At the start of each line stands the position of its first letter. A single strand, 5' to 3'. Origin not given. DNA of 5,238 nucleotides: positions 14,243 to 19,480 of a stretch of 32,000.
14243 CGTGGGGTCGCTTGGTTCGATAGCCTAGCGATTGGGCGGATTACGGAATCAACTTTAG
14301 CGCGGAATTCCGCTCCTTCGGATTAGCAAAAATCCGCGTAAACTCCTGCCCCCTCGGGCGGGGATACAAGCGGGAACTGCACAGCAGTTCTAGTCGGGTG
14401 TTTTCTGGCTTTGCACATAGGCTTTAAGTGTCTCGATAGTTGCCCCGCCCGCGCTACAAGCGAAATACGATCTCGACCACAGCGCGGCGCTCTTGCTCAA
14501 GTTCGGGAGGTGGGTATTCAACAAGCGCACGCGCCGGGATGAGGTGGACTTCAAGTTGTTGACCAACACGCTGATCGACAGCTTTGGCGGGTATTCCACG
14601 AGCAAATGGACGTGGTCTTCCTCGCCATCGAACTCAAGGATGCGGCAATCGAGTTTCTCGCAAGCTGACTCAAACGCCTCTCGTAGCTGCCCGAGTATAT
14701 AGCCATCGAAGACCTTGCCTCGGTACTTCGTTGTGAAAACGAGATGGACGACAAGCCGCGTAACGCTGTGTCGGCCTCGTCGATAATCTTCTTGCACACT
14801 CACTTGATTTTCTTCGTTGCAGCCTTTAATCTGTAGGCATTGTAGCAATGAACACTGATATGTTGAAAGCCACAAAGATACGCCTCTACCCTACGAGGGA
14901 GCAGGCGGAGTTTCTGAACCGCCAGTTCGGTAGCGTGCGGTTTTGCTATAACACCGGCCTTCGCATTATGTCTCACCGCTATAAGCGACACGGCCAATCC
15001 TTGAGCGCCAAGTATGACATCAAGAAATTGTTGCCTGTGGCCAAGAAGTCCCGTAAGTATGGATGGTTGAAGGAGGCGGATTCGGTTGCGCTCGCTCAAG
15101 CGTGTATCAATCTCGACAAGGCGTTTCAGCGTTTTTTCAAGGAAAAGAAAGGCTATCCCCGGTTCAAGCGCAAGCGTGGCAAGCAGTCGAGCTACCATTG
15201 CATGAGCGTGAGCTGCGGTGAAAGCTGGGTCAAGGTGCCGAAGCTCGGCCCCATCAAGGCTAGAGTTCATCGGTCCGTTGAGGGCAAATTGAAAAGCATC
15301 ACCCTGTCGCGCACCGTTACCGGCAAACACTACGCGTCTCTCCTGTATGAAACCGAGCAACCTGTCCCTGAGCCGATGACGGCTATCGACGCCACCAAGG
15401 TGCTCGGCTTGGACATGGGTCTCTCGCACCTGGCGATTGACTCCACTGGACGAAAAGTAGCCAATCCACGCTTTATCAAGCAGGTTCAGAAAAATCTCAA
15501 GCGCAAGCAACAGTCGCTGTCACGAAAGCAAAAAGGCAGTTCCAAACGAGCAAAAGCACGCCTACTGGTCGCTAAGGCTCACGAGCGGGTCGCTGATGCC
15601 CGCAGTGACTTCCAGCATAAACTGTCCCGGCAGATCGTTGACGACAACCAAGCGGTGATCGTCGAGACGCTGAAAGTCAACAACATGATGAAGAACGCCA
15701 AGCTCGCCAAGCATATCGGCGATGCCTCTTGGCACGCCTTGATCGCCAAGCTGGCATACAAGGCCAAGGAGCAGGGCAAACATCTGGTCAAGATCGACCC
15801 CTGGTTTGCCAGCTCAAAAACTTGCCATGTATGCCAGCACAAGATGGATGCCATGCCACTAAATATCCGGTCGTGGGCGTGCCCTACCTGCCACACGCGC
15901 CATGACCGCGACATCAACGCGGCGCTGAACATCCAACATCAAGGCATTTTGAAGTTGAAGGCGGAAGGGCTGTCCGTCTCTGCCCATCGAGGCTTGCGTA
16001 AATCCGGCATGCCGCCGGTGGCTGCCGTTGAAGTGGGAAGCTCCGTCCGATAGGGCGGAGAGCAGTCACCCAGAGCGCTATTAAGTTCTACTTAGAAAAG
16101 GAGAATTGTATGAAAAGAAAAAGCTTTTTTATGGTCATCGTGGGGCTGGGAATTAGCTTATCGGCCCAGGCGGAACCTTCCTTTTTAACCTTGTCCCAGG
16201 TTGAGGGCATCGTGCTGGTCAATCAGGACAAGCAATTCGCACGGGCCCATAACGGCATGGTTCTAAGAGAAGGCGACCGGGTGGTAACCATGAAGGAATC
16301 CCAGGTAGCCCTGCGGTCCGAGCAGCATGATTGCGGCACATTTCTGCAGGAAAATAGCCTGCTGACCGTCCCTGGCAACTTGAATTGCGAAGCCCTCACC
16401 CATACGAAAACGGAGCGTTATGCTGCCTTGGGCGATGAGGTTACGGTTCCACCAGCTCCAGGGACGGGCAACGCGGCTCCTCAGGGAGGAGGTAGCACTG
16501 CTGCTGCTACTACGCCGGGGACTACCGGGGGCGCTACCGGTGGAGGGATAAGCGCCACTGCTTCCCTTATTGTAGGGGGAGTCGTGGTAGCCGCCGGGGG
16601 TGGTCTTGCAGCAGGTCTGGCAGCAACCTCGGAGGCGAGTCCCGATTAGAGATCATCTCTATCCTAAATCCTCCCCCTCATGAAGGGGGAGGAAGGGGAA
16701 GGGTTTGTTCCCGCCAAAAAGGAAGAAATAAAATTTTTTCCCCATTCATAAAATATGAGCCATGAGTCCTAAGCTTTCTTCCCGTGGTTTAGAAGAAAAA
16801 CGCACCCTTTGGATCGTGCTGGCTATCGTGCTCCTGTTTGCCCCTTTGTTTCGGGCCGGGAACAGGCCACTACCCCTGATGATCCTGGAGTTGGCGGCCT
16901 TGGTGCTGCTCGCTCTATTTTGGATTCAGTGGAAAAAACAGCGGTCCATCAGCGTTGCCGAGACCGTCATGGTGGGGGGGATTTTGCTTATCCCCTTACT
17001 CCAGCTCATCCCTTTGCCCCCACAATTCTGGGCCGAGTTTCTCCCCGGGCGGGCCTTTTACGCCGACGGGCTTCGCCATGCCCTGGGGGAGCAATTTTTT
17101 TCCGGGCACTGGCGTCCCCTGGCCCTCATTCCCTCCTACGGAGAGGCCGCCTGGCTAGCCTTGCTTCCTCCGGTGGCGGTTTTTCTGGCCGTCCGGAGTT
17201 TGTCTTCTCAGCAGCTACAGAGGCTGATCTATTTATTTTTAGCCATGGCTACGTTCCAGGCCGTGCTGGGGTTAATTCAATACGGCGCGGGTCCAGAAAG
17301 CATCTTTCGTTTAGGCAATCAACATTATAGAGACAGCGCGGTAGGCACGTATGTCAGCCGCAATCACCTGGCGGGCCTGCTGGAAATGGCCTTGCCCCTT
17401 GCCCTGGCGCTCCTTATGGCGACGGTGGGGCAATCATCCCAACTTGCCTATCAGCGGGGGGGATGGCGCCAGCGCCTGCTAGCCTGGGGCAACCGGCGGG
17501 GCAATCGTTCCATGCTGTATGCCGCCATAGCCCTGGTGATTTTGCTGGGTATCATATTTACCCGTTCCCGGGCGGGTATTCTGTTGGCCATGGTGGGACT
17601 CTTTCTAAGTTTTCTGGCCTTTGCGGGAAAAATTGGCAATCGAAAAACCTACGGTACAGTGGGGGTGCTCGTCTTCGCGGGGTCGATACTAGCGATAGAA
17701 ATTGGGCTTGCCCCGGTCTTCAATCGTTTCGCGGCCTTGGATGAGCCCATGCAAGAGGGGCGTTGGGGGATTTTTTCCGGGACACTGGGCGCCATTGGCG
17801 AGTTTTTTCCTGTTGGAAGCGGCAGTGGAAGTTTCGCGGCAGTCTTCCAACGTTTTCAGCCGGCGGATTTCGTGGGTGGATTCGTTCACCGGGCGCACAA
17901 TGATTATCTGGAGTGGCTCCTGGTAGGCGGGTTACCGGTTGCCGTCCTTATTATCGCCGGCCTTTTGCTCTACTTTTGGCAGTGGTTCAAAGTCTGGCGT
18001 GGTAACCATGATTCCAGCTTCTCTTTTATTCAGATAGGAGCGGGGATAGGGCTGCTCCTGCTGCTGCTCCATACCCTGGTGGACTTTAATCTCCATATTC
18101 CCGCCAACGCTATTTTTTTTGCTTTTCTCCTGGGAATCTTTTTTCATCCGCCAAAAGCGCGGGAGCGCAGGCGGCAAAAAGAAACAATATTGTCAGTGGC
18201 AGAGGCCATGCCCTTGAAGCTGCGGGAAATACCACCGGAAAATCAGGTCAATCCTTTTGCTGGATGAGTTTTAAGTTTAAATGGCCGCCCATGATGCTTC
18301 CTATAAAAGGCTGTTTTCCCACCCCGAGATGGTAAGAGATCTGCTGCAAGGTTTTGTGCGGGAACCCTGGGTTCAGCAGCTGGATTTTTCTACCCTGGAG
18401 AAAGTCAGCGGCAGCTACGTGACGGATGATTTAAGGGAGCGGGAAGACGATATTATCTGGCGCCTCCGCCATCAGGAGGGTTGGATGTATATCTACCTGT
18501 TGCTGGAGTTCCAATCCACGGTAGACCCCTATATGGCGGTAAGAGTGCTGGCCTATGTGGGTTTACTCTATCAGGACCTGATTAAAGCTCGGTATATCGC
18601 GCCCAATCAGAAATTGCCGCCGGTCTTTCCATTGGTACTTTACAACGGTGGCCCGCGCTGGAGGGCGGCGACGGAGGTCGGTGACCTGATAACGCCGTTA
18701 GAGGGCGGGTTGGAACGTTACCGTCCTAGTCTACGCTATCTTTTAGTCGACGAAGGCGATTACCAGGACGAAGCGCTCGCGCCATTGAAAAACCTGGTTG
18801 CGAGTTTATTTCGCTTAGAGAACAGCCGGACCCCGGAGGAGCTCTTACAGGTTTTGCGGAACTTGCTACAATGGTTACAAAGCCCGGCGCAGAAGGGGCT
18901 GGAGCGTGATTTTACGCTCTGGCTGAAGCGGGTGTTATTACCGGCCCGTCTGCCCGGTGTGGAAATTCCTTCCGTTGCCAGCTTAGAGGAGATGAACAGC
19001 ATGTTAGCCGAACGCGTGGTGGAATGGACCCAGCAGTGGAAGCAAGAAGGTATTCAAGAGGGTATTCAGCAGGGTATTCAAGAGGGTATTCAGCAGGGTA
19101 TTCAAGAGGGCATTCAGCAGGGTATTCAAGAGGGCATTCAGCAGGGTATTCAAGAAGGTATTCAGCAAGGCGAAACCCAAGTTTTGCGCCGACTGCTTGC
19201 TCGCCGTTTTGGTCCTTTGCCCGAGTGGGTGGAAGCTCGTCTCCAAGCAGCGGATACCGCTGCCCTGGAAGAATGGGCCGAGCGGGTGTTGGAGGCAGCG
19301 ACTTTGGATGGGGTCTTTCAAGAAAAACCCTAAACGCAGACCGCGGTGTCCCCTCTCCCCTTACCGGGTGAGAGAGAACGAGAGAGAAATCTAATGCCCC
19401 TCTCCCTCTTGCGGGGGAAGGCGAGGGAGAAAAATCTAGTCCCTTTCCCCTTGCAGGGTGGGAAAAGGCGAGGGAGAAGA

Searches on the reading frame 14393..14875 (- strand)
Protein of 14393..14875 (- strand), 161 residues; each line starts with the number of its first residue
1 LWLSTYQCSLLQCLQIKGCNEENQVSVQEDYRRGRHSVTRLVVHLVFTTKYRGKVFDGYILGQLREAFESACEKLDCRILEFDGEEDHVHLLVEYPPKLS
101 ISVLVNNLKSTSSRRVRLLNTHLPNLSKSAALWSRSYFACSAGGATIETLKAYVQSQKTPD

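Call 73: search_protein_families(library=pfam, proteins=[window:14393-14875:-])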
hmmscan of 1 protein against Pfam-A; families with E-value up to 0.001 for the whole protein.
window:14393-14875:- (161 aa): 1 family
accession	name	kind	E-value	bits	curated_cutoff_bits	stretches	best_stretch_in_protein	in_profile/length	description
PF01797.21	Y1_Tnp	-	1.5e-36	125.6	23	1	38-157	2-121/121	Transposase IS200 like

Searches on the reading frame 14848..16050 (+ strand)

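Call 14: search_protein_families(library=pfam, proteins=[window:14848-16050:+])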
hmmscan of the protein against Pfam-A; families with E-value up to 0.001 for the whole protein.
window:14848-16050:+ (401 aa): 3 families
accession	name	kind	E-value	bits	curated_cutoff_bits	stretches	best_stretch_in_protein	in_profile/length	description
PF01385.25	OrfB_IS605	-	1.1e-27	97.1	30.5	1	177-283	10-119/120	Probable transposase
PF07282.18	Cas12f1-like_TNB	-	3.9e-23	81.8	26.3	1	295-362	1-60/60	Cas12f1-like, TNB domain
PF12323.14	HTH_OrfB_IS605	-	2e-18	66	21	1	5-49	1-46/47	Helix-turn-helix domain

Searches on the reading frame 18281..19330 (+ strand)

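Call 85: search_protein_families(library=pfam, proteins=[window:18281-19330:+], max_evalue=0.01)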
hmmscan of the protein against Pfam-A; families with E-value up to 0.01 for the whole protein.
window:18281-19330:+ (350 aa): 4 families
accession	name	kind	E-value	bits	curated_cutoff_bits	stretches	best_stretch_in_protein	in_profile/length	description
PF04754.18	Transposase_31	-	2.4e-31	109.3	21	1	3-202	2-195/203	Putative transposase, YhgA-like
PF14261.11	DUF4351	-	2.6e-08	34.3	25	1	291-343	1-53/59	Domain of unknown function (DUF4351)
PF09811.14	Yae1_N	-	0.0056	16.8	27.5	0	255-281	3-29/39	Essential protein Yae1, N terminal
PF05667.16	CCDC22_CC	-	0.0073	15.9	39.2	1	231-293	80-143/477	CCDC22 protein coiled-coil region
